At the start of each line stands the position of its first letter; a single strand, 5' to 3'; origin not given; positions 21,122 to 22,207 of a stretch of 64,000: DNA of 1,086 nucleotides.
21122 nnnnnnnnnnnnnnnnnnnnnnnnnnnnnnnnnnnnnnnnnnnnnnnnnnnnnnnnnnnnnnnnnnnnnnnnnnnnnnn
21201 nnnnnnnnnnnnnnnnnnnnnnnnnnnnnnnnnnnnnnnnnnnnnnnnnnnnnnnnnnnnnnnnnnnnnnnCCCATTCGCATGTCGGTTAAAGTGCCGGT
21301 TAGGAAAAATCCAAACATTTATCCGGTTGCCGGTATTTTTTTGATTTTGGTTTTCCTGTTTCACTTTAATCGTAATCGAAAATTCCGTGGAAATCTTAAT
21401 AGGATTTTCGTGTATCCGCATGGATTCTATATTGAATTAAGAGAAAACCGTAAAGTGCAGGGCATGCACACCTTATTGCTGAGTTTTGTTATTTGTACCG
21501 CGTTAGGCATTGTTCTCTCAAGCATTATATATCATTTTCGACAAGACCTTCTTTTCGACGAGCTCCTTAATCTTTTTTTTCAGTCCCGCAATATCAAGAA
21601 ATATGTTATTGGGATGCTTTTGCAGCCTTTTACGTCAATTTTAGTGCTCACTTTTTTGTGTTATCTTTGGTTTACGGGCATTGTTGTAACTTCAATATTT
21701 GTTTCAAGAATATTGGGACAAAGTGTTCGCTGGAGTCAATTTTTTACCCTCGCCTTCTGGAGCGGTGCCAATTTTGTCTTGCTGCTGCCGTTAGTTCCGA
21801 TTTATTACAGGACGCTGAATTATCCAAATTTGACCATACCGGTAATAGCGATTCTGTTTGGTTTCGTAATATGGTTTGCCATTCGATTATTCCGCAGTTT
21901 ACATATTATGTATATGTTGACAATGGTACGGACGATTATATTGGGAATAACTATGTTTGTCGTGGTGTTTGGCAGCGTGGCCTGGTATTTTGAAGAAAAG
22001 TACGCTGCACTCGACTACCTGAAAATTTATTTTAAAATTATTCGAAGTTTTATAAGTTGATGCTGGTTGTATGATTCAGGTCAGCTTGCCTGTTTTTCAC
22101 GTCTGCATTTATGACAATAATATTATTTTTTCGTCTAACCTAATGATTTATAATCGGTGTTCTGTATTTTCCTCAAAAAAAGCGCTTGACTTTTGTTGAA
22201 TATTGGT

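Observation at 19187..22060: Catalytically dead GH2-like ectodomain fused to a multi-pass membrane domain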

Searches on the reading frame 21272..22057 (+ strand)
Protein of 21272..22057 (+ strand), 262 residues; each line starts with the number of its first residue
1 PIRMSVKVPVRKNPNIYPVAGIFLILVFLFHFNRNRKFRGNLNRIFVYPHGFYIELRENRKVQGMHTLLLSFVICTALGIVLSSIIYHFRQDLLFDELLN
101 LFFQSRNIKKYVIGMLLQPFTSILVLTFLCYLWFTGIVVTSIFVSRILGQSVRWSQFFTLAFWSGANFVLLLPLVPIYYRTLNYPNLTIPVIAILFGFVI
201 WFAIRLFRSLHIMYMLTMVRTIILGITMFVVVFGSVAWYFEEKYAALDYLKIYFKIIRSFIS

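Call 31: find_related_loci(query=A4, collection=genome_contigs, flank=8000)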
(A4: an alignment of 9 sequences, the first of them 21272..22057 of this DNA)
Query A4 (262 aa) in genome_contigs; peptide patterns used: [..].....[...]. (x = any residue, [..] = any of these).
27 stretches matched a pattern; 11 encode a relative of the query (tblastn E <= 1e-3); 11 distinct loci.
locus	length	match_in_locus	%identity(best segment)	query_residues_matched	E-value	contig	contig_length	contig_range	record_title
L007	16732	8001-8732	46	12-255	3e-69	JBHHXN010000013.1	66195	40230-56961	MAG: bacterium isolate D_1_bin.48 NODE_50_length_66195_cov_11.712383, whole genome shotgun sequence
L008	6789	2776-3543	45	3-258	7e-69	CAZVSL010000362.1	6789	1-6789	MAG TPA_asm: uncultured Calditrichaceae bacterium isolate SRP141376_co1_187 genome assembly, contig: NODE_18996_length_6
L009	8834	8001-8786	43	1-261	1e-66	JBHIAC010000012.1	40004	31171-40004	MAG: bacterium isolate K_3_bin.3 NODE_167_length_40004_cov_10.724524, whole genome shotgun sequence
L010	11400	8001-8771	44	1-257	9e-65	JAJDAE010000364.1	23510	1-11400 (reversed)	MAG: candidate division KSB1 bacterium isolate OFTM177 OFTM177_363, whole genome shotgun sequence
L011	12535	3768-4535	43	2-257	3e-64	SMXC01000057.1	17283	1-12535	MAG: Caldithrix sp. isolate N075bin58 k141_341420, whole genome shotgun sequence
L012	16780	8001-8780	45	3-262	6e-63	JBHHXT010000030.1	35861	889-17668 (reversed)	MAG: bacterium isolate D_1_bin.22 NODE_208_length_35861_cov_20.250991, whole genome shotgun sequence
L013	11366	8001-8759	43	7-259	3e-61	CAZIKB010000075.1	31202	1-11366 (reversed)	MAG TPA_asm: uncultured Cytophagia bacterium isolate binchicken_co121_9 genome assembly, contig: NODE_651_length_31202_c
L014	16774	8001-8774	43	1-258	4e-60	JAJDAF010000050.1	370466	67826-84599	MAG: candidate division KSB1 bacterium isolate OFTM356 OFTM356_49, whole genome shotgun sequence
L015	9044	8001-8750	41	7-256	3e-59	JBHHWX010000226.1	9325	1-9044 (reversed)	MAG: bacterium isolate D_3_bin.27 NODE_3634_length_9325_cov_6.500108, whole genome shotgun sequence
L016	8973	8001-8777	34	1-259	1e-44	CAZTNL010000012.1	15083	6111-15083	MAG TPA_asm: uncultured Calditrichaceae bacterium isolate binchicken_co253_231 genome assembly, contig: NODE_2508_length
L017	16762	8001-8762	30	4-257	6e-34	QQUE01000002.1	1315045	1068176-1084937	MAG: Calditrichaeota bacterium isolate CLD2 2, whole genome shotgun sequence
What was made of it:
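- Tried and rejected: The close-clade alignment gave 11 loci (call 31).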

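Call 32: search_protein_representatives(alignment_id=A3)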
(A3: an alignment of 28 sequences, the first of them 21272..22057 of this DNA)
Query: 28 sequences, 261 profile positions. Proteins with E-value up to 0.001 (for the whole library): 615; up to 1e-10: 543; up to 1e-30: 453. The best 150 are listed.
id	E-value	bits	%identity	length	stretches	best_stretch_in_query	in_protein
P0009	1.0e-90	320.0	-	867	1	3-259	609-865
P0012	1.1e-88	313.4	-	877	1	4-258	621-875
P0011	9.2e-88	310.3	-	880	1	9-259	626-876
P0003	1.3e-87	309.8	-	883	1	2-257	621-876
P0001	1.2e-86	306.7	-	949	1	2-259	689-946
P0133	4.2e-85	301.6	-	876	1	3-259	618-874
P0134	8.1e-83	294.1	-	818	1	7-257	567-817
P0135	1.2e-81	290.3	-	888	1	5-257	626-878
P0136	4.5e-81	288.4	-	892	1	4-259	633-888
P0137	1.4e-80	286.8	-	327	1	9-257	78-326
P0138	1.6e-80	286.6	-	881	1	3-258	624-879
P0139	1.1e-79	283.9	-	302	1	9-259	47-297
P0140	3.1e-79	282.4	-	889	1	3-259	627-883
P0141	9.8e-79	280.8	-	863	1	6-259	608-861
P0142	1.6e-78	280.1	-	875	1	2-258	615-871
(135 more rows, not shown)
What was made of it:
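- The membrane-domain profile finds 615 representatives, 453 at E<=1e-30 (call 32).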

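Call 39: predict_structure(alignment_id=A3)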
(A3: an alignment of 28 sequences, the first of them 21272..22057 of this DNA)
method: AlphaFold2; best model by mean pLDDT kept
length: 262 residues; sequences in the alignment: 28
mean_pLDDT: 90.8   pTM: 0.87
mean pLDDT of the five models: 90.8, 90.8, 90.2, 89.7, 89.4
residues with pLDDT >= 90: 186; 70-90: 64; 50-70: 8; < 50: 4
segments of 3 or more residues with pLDDT < 50: 1-4
pLDDT, mean of each block of 10 residues (from residue 1): 50 87 98 97 96 92 94 98 94 83 85 90 97 97 95 94 98 96 93 96 96 95 93 90 83 79 74
secondary structure, 60 per line:
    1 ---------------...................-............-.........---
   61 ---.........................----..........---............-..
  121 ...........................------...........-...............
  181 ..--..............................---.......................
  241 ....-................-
elements in order: H16-34 H36-47 H49-57 H64-88 H93-102 H106-117 H119-147 H154-164 H166-182 H185-214 H218-244 H246-261
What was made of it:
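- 21317..21373 (+): TM helix 1 (residues ~711-729), running from outside to inside. Membrane-domain model helix 16-34, pLDDT above 90 (call 39).
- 21377..21460 (+): Basic cytoplasmic juxtamembrane segment (residues ~731-758; family consensus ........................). It is the most conserved part of the protein. The model has two short helices here (call 39).
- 21461..22003 (+): Five-helix Yip1-like membrane bundle (residues ~759-939). The model has pLDDT 90.8 (call 39).
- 22007..22060 (+): C-terminal amphipathic helix (residues 941-956) and the stop codon. Model helix 246-261 (call 39).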

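Call 45: search_solved_structures(query=A3, max_evalue=10)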
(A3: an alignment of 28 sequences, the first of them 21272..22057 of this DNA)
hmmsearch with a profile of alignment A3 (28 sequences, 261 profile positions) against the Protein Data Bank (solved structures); distinct sequences matched with E-value up to 10: 7.
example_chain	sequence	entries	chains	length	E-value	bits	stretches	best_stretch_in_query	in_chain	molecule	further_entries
8ugi_4B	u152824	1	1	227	0.65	12.5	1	128-201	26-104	Cytochrome c oxidase subunit 2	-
8zo8_C2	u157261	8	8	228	0.66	12.5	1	128-201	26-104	Cytochrome c oxidase subunit 2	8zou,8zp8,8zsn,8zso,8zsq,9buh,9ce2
8ugh_4B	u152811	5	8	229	0.66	12.5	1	128-201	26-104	Cytochrome c oxidase subunit 2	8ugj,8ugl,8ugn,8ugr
9w2z_B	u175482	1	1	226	0.91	12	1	128-197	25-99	Cytochrome c oxidase subunit 2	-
1occ_B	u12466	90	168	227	0.91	12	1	128-197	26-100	CYTOCHROME C OXIDASE | Cytochrome c oxidase polypeptide II | Cytochrome c oxidase subunit 2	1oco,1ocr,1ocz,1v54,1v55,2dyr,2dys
7o37_b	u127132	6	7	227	0.99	11.9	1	129-201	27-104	Cytochrome c oxidase subunit 2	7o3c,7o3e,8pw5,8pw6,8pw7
9nz5_A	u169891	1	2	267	7.1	9.1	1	158-251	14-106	Membrane protein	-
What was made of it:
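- Tried and rejected: The profile against PDB sequences also found nothing significant (call 45).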

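Call 46: search_protein_families(library=pfam, proteins=[window:21272-22057:+], max_evalue=10)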
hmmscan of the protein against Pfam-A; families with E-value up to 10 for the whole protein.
window:21272-22057:+ (262 aa): 1 family
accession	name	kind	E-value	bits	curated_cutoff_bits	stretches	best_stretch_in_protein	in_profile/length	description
PF14093.11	DUF4271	-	0.41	10.9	29.7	1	22-213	6-177/206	Domain of unknown function (DUF4271)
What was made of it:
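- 21461..22003 (+): The query alone does not reach significance (call 46).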

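Call 47: fold_search(model_id=the predicted structure, library=pdb)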
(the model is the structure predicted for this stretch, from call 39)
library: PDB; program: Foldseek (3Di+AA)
matches with E <= 10: 47; with E <= 0.001: 0
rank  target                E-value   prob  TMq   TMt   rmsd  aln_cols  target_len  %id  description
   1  3qf4_A                1.7e+00  0.07  0.14  0.07  20.5       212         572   12  Crystal structure of a heterodimeric ABC transporter in its inward-facing conformation (released 2012-03-28)
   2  7qhm_F                2.3e+00  0.07  0.16  0.21  20.0       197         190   13  Cytochrome bcc-aa3 supercomplex (respiratory supercomplex III2/IV2) from Corynebacterium glutamicum (stigmatellin and  (released 2022-05-18)
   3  7q21_E                2.9e+00  0.06  0.15  0.19  21.1       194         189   12  III2-IV2 respiratory supercomplex from Corynebacterium glutamicum (released 2022-02-02)
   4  7k5b_B                3.1e+00  0.03  0.13  0.02  30.1       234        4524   12  Structure of outer-arm dynein bound to microtubule doublet in microtubule binding state 2 (MTBS-2) (released 2021-09-29)
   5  6bwj_B                3.4e+00  0.02  0.12  0.06  23.9       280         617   16  Crystal structure of the TRPV2 ion channel in complex with RTx (released 2018-05-02)
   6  6m6z_A                3.5e+00  0.06  0.15  0.18  19.2       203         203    8  A de novo designed transmembrane nanopore, TMH4C4 (released 2020-06-24)
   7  8bx8_B                3.5e+00  0.03  0.13  0.02  30.1       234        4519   12  In situ outer dynein arm from Chlamydomonas reinhardtii in the post-power stroke state (released 2023-05-10)
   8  6m49_B                4.0e+00  0.04  0.17  0.18  18.8       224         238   13  cryo-EM structure of Scap/Insig complex in the present of 25-hydroxyl cholesterol. (released 2021-01-20)
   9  4myc_A                4.0e+00  0.04  0.16  0.09  20.8       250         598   15  Structure of the mitochondrial ABC transporter, Atm1 (released 2014-03-26)
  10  8ucs_G                4.0e+00  0.03  0.13  0.13  23.2       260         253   11  Cryo-EM structure of the flagellar MotAB stator bound to FliG (released 2024-01-24)
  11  6pam_C                4.2e+00  0.06  0.19  0.10  19.7       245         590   11  Structure of a bacterial Atm1-family ABC transporter with MgADP bound (released 2020-06-24)
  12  7n58_A                4.2e+00  0.04  0.18  0.10  21.2       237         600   14  Structure of AtAtm3 in the inward-facing conformation (released 2022-04-13)
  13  7ezc_A                4.2e+00  0.02  0.10  0.08  27.7       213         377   13  Adenosine A2a receptor mutant-I92N (released 2022-04-13)
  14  8vpb_A                4.6e+00  0.04  0.15  0.07  22.3       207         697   11  Cryo-EM structure of the ABC transporter PCAT1 bound with MgADP_Class_2 (released 2024-10-30)
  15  7w5z_C3               4.8e+00  0.05  0.19  0.11  13.5       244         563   10  Cryo-EM structure of Tetrahymena thermophila mitochondrial complex IV, composite dimer model (released 2022-04-06)
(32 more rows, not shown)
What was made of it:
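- Tried and rejected: Membrane-domain fold search against PDB: nothing below E = 1 (call 47).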

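Call 75: search_protein_families(library=ncbifam, alignment_id=A3, max_evalue=0.1)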
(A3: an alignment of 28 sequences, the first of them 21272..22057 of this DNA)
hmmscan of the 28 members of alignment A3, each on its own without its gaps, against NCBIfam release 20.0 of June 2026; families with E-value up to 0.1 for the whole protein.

A. member 1, window:21272-22057:+ (262 aa): 0 families

B. families by the number of members that match (of 28 scanned): 4 families
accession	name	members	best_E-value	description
TIGR02507.1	MtrF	1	0.061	tetrahydromethanopterin S-methyltransferase subunit F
NF038354.1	trnsprt_adja_43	1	0.068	putative transporter small subunit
NF033635.1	SLATT_fungal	1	0.08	SLATT domain-containing protein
NF002350.0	PRK01315.1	1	0.08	membrane protein insertase YidC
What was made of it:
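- Tried and rejected: NCBIfam on the membrane domains: nothing (call 75).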

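Call 76: search_protein_families(library=pfam, alignment_id=A3, max_evalue=0.1)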
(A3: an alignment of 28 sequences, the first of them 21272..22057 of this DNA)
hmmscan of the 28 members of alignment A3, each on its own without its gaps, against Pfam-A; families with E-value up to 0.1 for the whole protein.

A. member 1, window:21272-22057:+ (262 aa): 0 families

B. families by the number of members that match (of 28 scanned): 6 families
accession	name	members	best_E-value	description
PF04893.22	Yip1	20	6.3e-08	Yip1 domain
PF14093.11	DUF4271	3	0.00041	Domain of unknown function (DUF4271)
PF24287.1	DUF7475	1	0.02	Family of unknown function (DUF7475)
PF18142.6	SLATT_fungal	1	0.024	SMODS and SLOG-associating 2TM effector domain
PF11992.13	TgpA_N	1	0.028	TgpA N-terminal domain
PF15839.10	TEX29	1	0.043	Testis-expressed sequence 29 protein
